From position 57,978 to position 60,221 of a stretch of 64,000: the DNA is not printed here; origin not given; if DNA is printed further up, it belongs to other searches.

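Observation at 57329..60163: Self-contained 'scavenge-activate-load' cassette: GHMP sugar kinase fused to a UDP-sugar pyrophosphorylase, coupled to a DPM1-like polyprenyl-phosphate glycosyltransferase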

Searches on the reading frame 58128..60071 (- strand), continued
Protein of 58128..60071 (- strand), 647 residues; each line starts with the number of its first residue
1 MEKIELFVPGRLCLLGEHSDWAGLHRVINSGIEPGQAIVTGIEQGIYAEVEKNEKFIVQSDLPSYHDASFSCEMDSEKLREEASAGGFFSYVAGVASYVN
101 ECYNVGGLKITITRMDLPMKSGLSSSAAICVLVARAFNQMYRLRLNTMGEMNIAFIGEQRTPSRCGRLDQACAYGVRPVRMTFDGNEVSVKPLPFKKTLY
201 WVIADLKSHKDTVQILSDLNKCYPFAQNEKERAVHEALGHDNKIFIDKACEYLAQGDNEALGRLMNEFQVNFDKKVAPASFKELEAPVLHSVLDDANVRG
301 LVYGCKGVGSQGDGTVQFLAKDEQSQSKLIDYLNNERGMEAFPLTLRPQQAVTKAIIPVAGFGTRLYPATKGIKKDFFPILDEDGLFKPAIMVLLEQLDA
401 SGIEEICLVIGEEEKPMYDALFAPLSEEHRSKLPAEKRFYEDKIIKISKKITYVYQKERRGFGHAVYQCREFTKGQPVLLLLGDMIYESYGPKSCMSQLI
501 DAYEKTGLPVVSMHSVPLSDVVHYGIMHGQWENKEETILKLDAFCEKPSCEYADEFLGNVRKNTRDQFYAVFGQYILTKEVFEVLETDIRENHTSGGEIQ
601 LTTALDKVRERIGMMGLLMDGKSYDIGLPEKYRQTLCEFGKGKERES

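Call 44: list_cluster_members(proteins=[P0004, P0017, P0024, P0045, P0097, P0107, P0110, P0119])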
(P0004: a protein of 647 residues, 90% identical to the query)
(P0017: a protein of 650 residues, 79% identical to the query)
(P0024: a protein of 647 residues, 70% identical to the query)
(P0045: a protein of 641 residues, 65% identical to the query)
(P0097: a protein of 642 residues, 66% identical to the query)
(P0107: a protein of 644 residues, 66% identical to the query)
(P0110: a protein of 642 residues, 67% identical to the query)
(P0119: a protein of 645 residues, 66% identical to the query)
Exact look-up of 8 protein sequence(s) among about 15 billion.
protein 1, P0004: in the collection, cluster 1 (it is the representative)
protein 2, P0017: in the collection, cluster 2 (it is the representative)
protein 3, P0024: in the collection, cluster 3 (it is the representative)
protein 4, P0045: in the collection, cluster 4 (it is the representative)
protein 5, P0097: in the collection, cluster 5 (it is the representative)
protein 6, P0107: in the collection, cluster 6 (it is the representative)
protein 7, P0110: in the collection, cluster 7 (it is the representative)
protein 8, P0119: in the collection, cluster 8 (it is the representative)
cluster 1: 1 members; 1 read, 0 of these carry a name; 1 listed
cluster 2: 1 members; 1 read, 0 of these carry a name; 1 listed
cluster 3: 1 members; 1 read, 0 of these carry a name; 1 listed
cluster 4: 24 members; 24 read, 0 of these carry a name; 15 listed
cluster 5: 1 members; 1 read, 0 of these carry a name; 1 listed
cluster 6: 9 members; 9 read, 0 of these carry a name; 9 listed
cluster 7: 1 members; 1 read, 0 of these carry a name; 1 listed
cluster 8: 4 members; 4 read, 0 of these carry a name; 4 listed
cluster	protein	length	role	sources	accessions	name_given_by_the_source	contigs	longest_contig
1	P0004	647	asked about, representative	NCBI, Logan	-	-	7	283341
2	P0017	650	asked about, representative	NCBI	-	-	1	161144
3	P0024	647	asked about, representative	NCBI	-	-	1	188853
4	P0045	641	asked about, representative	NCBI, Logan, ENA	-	-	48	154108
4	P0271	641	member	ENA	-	-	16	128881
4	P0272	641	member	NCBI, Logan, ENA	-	-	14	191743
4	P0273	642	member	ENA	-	-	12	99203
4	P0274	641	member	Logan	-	-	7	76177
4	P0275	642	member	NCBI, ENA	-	-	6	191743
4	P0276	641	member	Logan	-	-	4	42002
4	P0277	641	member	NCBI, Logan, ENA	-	-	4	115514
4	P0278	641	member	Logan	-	-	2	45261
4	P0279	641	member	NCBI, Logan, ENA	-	-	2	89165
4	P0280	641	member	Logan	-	-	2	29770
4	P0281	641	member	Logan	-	-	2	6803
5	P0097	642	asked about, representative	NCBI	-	-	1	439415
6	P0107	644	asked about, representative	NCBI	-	-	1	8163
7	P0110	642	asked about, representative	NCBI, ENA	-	-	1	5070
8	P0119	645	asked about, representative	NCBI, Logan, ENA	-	-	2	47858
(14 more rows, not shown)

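Call 49: search_protein_families(library=pfam, proteins=[P0136, P0150, P0165, P0181, P0200, P0225, P0250, P0240, P0190, P0141], max_evalue=0.001)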
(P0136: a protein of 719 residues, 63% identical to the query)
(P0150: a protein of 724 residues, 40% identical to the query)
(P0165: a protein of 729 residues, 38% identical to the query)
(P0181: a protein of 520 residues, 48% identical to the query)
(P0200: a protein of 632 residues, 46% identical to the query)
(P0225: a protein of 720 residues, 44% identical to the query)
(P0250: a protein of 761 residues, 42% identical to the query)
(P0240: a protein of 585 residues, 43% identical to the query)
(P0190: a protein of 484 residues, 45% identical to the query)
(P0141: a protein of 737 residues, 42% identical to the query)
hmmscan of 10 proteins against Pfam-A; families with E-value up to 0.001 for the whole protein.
P0136 (719 aa): 2 families
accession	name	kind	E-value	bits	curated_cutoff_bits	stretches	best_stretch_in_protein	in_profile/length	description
PF14393.11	DUF4422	-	6e-42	144.4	25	1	507-704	12-219/220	Domain of unknown function (DUF4422)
PF00288.32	GHMP_kinases_N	-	1e-12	48.5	22.3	1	93-176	2-85/87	GHMP kinases N terminal domain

P0150 (724 aa): 4 families
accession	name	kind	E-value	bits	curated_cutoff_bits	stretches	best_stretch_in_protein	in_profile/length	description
PF00483.29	NTP_transferase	-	8.2e-17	62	21.2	1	421-687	1-215/245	Nucleotidyl transferase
PF00288.32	GHMP_kinases_N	-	6.5e-13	49.2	22.3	1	117-191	10-83/87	GHMP kinases N terminal domain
PF12804.13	NTP_transf_3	-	1.2e-05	26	27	1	422-570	1-110/160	MobA-like NTP transferase domain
PF10509.15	GalKase_gal_bdg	-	0.00039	20.4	23.1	0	20-38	14-32/49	Galactokinase galactose-binding signature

P0165 (729 aa): 2 families
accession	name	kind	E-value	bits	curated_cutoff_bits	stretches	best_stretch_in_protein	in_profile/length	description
PF00483.29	NTP_transferase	-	8.6e-15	55.4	21.2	1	441-708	2-218/245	Nucleotidyl transferase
PF00288.32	GHMP_kinases_N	-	1.7e-09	38.2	22.3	1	155-220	18-83/87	GHMP kinases N terminal domain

P0181 (520 aa): 12 families
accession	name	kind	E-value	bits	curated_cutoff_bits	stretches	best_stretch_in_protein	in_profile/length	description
PF00288.32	GHMP_kinases_N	-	2.1e-12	47.5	22.3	1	259-344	2-85/87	GHMP kinases N terminal domain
PF13445.12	zf-RING_UBOX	-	1.2e-09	38.5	25.2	1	40-75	1-39/39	RING-type zinc-finger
PF13923.12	zf-C3HC4_2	-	2.5e-09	37.2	27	1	40-77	2-40/40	Zinc finger, C3HC4 type (RING finger)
PF00097.31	zf-C3HC4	-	5.6e-08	33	21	1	40-77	1-40/40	Zinc finger, C3HC4 type (RING finger)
PF13920.12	zf-C3HC4_3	-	1.6e-07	31.4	27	1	39-81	4-46/49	Zinc finger, C3HC4 type (RING finger)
PF13639.12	zf-RING_2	-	3.3e-07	30.9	27.3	1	39-77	2-43/44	Ring finger domain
PF14634.12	zf-RING_5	-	1e-06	29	27.9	1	40-79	2-43/43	zinc-RING finger domain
PF15227.12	zf-C3HC4_4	-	1.3e-06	28.9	30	1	40-77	1-42/42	zinc finger of C3HC4-type, RING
PF14447.12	Prok-RING_4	-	0.00026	21.3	27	1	40-79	1-38/46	Prokaryotic RING finger family 4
PF10509.15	GalKase_gal_bdg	-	0.00053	19.9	23.1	0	167-185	15-33/49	Galactokinase galactose-binding signature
PF12678.13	zf-rbx1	-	0.00069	20.2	31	0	40-78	14-55/55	RING-H2 zinc finger domain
PF16685.11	zf-RING_10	-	0.00078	19.9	31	0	39-85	2-49/70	zinc RING finger of MSL2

P0200 (632 aa): 3 families
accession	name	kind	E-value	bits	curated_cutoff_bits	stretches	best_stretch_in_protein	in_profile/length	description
PF04366.17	Ysc84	-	1.6e-21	76.8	25.1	1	66-218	2-127/127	Las17-binding protein actin regulator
PF00288.32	GHMP_kinases_N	-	2.4e-11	44.1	22.3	1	332-416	2-85/87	GHMP kinases N terminal domain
PF10509.15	GalKase_gal_bdg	-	0.00024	21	23.1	1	243-262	14-33/49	Galactokinase galactose-binding signature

P0225 (720 aa): 9 families
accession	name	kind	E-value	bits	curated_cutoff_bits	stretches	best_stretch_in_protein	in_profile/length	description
PF01370.27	Epimerase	-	3.2e-58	197.4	20.9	1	4-253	1-240/240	NAD dependent epimerase/dehydratase family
PF16363.11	GDP_Man_Dehyd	-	2.7e-36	126.1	27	1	5-306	1-322/332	GDP-mannose 4,6 dehydratase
PF00288.32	GHMP_kinases_N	-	2.4e-16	60.2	22.3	1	443-528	2-86/87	GHMP kinases N terminal domain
PF02719.21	Polysacc_synt_2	-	5.6e-15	55.7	20.2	1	4-174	1-174/293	Polysaccharide biosynthesis protein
PF01073.25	3Beta_HSD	-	6.4e-15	55.4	22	1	5-145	1-150/280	3-beta hydroxysteroid dehydrogenase/isomerase family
PF04321.23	RmlD_sub_bind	-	2.6e-14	53.4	27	1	3-159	2-143/287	RmlD substrate binding domain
PF13460.12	NAD_binding_10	-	9.8e-08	32.5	27.2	1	8-154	1-133/184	NAD(P)H-binding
PF07993.18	NAD_binding_4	-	5.1e-07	29.5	20.1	1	64-176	84-211/258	Male sterility protein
PF05368.20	NmrA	-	2.9e-05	24.3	27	1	3-117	4-107/298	NmrA-like family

P0250 (761 aa): 2 families
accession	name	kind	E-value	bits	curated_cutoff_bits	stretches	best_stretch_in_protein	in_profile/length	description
PF00288.32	GHMP_kinases_N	-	5.7e-12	46.1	22.3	1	501-583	4-83/87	GHMP kinases N terminal domain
PF00856.33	SET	-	4.3e-08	33.9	22.4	1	324-362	63-104/105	SET domain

P0240 (585 aa): 2 families
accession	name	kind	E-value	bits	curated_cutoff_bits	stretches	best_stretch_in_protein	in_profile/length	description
PF04366.17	Ysc84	-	3.1e-12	46.8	25.1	1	3-147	15-126/127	Las17-binding protein actin regulator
PF00288.32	GHMP_kinases_N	-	1.1e-10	42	22.3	1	293-365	15-85/87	GHMP kinases N terminal domain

P0190 (484 aa): 2 families
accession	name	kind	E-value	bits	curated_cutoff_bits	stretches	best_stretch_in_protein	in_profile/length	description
PF00288.32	GHMP_kinases_N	-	1.8e-12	47.7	22.3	1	227-310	2-85/87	GHMP kinases N terminal domain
PF10509.15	GalKase_gal_bdg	-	5.4e-05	23.1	23.1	1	135-159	9-33/49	Galactokinase galactose-binding signature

P0141 (737 aa): 2 families
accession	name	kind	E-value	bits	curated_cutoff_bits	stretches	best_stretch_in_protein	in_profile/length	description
PF00288.32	GHMP_kinases_N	-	8.5e-11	42.4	22.3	1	139-207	16-85/87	GHMP kinases N terminal domain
PF00483.29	NTP_transferase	-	8.1e-09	35.8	21.2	1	401-633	9-185/245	Nucleotidyl transferase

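Call 52: predict_structure(alignment_id=A1)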
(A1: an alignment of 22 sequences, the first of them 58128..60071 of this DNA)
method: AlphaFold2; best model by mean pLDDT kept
length: 647 residues; sequences in the alignment: 22
mean_pLDDT: 89.4   pTM: 0.67
mean pLDDT of the five models: 89.4, 88.4, 87.9, 86.8, 86.5
residues with pLDDT >= 90: 398; 70-90: 226; 50-70: 18; < 50: 5
segments of 3 or more residues with pLDDT < 50: 644-647
pLDDT, mean of each block of 10 residues (from residue 1): 85 91 92 94 91 94 75 95 88 95 95 81 80 95 83 92 82 89 92 85 90 87 94 95 97 92 97 94 90 97 92 92 96 95 85 91 67 83 85 92 93 90 89 84 90 90 92 93 90 89 89 93 91 91 91 91 83 95 95 88 92 94 87 86 47
secondary structure, 60 per line:
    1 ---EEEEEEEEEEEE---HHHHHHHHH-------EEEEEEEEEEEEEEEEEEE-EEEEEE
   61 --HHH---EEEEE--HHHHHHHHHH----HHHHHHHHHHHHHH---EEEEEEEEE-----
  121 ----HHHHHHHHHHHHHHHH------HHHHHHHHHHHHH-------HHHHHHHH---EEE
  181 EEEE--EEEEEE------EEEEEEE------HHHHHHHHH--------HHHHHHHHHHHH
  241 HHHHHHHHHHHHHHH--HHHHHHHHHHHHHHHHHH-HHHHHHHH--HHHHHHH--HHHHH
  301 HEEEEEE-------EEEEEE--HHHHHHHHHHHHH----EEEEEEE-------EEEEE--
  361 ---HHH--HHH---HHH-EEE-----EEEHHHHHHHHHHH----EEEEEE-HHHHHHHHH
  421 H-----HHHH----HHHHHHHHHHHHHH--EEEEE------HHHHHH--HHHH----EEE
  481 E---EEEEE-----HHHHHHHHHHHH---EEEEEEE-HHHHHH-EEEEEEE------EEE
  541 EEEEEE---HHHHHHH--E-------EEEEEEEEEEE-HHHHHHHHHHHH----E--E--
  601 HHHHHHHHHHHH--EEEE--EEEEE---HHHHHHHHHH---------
elements in order: E4-15 H19-27 E35-53 E55-60 E69-73 H76-85 H90-103 E107-115 H125-140 H147-159 H167-174 E178-184 E187-192 E199-205 H212-220 H229-255 H258-275 H277-284 H287-293 H296-301 E302-307 E315-320 H323-335 E340-346 E354-358 E379-381 E387-389 H390-400 E405-410 H412-421 H427-430 H435-448 E451-455 H462-467 H470-473 E478-481 E485-489 H495-506 E510-516 H518-523 E525-531 E538-546 H550-556 E567-577 H579-590 H601-612 E615-618 E621-625 H629-638

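Call 54: fold_search(model_id=the predicted structure, library=pdb)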
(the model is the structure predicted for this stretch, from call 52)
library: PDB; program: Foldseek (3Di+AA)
matches with E <= 10: 1114; with E <= 0.001: 601
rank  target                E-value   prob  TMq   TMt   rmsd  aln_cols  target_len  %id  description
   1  5i1f                  2.0e-23  1.00  0.36  0.77   4.7       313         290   27  Crystal structure of UTP-glucose-1-phosphate uridylyltransferase from Burkholderia vietnamiensis in complex with Uridine (released 2016-03-02)
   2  7o2n_A                1.6e-22  1.00  0.36  0.78   6.0       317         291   32  Crystal structure of B. subtilis UGPase YngB (released 2021-04-14)
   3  3juj_A                1.7e-22  1.00  0.38  0.86   3.2       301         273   28  The crystal structure of apo- UDP-glucose pyrophosphorylase (released 2010-03-31)
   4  7o2n_B                1.8e-22  1.00  0.36  0.78   5.9       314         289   33  Crystal structure of B. subtilis UGPase YngB (released 2021-04-14)
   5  7b1r_A                1.9e-22  1.00  0.36  0.77   6.1       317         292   32  Crystal structure of B. subtilis glucose-1-phosphate uridylyltransferase YngB (released 2021-02-10)
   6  7b1r_B                2.8e-22  1.00  0.36  0.78   6.0       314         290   33  Crystal structure of B. subtilis glucose-1-phosphate uridylyltransferase YngB (released 2021-02-10)
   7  8f73_C                3.6e-22  1.00  0.38  0.85   2.7       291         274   27  Crystal structure of Pseudomonas aeruginosa UDP-glucose phosphorylase in complex with UDP-glucose (released 2023-11-29)
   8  3juk_D                7.8e-22  1.00  0.36  0.85   4.0       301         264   28  The Crystal Structure of UDP-glucose pyrophosphorylase complexed with UDP-glucose (released 2010-03-31)
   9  8f73_H                1.0e-21  1.00  0.38  0.87   3.5       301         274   26  Crystal structure of Pseudomonas aeruginosa UDP-glucose phosphorylase in complex with UDP-glucose (released 2023-11-29)
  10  5vct                  1.3e-21  1.00  0.37  0.81   4.1       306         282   28  Crystal structure of UTP-glucose-1-phosphate uridylyltransferase from Burkholderia ambifaria (released 2017-04-12)
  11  5j49_A                1.9e-21  1.00  0.37  0.77   4.4       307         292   29  Crystal structure of UDP-glucose pyrophosporylase / UTP-glucose-1-phosphate uridylyltransferase from Burkholderia xeno (released 2016-05-04)
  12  3juk_C                2.3e-21  1.00  0.37  0.86   3.7       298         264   28  The Crystal Structure of UDP-glucose pyrophosphorylase complexed with UDP-glucose (released 2010-03-31)
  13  8f73_B                2.9e-21  1.00  0.37  0.83   3.4       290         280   27  Crystal structure of Pseudomonas aeruginosa UDP-glucose phosphorylase in complex with UDP-glucose (released 2023-11-29)
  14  8f73_A                3.2e-21  1.00  0.38  0.85   2.7       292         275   27  Crystal structure of Pseudomonas aeruginosa UDP-glucose phosphorylase in complex with UDP-glucose (released 2023-11-29)
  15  8f73_D                3.4e-21  1.00  0.37  0.85   3.3       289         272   27  Crystal structure of Pseudomonas aeruginosa UDP-glucose phosphorylase in complex with UDP-glucose (released 2023-11-29)
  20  2cz9                  7.0e-21  1.00  0.44  0.78   3.6       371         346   18  Crystal Structure of galactokinase from Pyrococcus horikoshi (released 2006-09-26)
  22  2dei                  1.4e-20  1.00  0.44  0.79   3.3       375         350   18  Crystal Structure of galaktokinase from Pyrococcus horikoshii with AMP-PNP and galactose (released 2007-05-01)
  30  1s4e_F                3.4e-20  1.00  0.44  0.77   3.7       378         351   20  Pyrococcus furiosus galactokinase in complex with galactose, ADP and magnesium (released 2004-04-06)
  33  1s4e_H                4.5e-20  1.00  0.44  0.79   3.3       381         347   19  Pyrococcus furiosus galactokinase in complex with galactose, ADP and magnesium (released 2004-04-06)
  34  1s4e_D                4.5e-20  1.00  0.44  0.77   3.8       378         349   20  Pyrococcus furiosus galactokinase in complex with galactose, ADP and magnesium (released 2004-04-06)
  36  1s4e_E                4.8e-20  1.00  0.45  0.80   3.3       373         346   19  Pyrococcus furiosus galactokinase in complex with galactose, ADP and magnesium (released 2004-04-06)
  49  1s4e_C                1.8e-19  1.00  0.42  0.77   4.0       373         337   20  Pyrococcus furiosus galactokinase in complex with galactose, ADP and magnesium (released 2004-04-06)
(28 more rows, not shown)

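Call 64: search_protein_families(library=pfam, proteins=[L004:9948-11666:+, L008:11133-12872:+, L022:8514-9881:+, L035:2586-4184:+, L043:433-2028:+, L037:7096-9960:+, L040:7881-9221:+, L040:5937-7856:+, L021:5498-7333:+, L048:4522-6474:+], max_evalue=0.01)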
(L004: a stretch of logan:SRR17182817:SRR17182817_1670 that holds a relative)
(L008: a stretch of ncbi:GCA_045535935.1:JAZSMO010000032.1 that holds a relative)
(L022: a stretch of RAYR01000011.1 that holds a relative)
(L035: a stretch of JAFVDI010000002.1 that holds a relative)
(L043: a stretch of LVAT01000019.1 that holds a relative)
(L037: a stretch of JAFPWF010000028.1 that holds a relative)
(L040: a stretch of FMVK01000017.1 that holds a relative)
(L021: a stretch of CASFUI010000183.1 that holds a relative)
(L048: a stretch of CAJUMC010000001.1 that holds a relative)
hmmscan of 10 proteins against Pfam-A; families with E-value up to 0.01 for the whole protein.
L004:9948-11666:+ (572 aa): 0 families

L008:11133-12872:+ (579 aa): 0 families

L022:8514-9881:+ (455 aa): 0 families

L035:2586-4184:+ (532 aa): 0 families

L043:433-2028:+ (531 aa): 2 families
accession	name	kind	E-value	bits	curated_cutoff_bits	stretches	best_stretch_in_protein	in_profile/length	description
PF02366.24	PMT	-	1.4e-07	31.8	22.7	1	90-241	69-218/245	Dolichyl-phosphate-mannose-protein mannosyltransferase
PF13231.12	PMT_2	-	0.0046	17.6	26.1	1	91-227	9-145/160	Dolichyl-phosphate-mannose-protein mannosyltransferase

L037:7096-9960:+ (954 aa): 1 family
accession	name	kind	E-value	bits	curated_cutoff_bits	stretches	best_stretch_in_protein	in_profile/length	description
PF09586.16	YfhO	-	3.8e-90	303.9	28.5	1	70-932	4-835/835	Bacterial membrane protein YfhO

L040:7881-9221:+ (446 aa): 0 families

L040:5937-7856:+ (639 aa): 0 families

L021:5498-7333:+ (611 aa): 1 family
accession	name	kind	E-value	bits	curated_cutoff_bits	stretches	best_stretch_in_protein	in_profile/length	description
PF13231.12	PMT_2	-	6.5e-10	39.9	26.1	1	87-229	11-153/160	Dolichyl-phosphate-mannose-protein mannosyltransferase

L048:4522-6474:+ (650 aa): 3 families
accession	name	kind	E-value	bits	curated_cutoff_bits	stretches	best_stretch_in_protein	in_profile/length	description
PF14393.11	DUF4422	-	5.5e-64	216.5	25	1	11-244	2-217/220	Domain of unknown function (DUF4422)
PF01501.26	Glyco_transf_8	-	6.7e-40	137.7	24.3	1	281-545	1-252/253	Glycosyl transferase family 8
PF18404.7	Glyco_transf_24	-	0.0023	17.8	25.7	1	286-410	8-131/268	Glucosyltransferase 24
